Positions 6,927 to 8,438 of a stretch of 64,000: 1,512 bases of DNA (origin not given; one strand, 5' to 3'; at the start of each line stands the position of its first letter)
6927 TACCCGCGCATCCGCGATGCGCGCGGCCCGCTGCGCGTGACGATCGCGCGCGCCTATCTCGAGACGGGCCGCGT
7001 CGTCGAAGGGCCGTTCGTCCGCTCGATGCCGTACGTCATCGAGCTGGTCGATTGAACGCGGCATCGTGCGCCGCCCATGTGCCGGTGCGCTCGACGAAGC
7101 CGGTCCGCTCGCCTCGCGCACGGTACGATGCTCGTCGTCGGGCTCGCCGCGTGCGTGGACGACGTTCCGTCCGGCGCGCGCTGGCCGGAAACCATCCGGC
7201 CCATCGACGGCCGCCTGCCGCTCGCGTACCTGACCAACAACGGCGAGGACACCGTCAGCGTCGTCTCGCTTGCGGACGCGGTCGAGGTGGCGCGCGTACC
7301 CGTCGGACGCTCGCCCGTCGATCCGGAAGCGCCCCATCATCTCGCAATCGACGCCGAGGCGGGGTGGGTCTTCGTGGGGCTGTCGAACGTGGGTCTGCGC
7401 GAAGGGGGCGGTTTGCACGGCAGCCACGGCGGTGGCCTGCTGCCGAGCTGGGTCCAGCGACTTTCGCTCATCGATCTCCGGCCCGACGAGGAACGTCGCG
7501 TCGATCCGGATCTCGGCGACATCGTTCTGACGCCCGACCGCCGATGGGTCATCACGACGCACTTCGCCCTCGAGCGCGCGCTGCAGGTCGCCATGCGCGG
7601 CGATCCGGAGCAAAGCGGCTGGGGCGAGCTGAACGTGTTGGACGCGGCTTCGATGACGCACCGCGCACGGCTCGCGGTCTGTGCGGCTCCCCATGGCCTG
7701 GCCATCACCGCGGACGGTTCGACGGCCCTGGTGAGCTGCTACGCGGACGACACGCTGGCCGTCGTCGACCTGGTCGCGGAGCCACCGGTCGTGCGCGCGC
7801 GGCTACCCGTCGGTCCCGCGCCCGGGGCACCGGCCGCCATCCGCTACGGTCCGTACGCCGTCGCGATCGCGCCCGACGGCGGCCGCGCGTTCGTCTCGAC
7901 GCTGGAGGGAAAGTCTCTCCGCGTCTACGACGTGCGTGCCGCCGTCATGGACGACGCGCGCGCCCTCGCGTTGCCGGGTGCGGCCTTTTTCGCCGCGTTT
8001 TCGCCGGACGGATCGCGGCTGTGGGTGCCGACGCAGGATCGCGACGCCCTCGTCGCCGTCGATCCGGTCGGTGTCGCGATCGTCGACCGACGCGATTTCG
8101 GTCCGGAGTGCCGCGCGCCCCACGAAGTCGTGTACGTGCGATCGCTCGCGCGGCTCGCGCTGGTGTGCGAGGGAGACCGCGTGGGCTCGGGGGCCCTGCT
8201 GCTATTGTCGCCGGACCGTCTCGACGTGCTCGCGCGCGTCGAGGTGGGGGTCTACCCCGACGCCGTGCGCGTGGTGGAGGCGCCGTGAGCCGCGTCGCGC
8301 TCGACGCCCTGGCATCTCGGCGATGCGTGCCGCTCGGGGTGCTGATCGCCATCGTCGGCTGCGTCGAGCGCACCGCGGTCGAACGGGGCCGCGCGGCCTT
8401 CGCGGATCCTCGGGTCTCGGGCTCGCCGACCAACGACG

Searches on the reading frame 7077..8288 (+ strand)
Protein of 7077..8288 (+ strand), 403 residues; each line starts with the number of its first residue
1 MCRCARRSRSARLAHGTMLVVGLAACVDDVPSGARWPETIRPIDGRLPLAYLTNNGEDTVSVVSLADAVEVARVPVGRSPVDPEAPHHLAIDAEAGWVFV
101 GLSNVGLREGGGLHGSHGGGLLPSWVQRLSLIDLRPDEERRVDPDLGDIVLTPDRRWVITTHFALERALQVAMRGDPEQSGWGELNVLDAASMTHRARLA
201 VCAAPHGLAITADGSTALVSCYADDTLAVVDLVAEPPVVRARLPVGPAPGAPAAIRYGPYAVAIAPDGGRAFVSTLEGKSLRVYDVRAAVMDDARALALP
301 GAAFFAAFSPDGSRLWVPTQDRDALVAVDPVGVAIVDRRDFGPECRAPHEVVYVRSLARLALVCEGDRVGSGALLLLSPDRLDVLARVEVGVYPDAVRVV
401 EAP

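Call 41: search_protein_families(library=pfam, proteins=[window:7077-8288:+], max_evalue=0.01)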
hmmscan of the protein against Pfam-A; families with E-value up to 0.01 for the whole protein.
window:7077-8288:+ (403 aa): 2 families
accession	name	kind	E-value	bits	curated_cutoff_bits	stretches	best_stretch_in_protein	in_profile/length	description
PF25174.1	Beta-prop_THOC3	-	0.00036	20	305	1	261-330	51-117/272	THOC3 beta-propeller domain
PF21783.3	YNCE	-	0.0015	18.3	27.1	0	186-234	53-101/339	YNCE-like beta-propeller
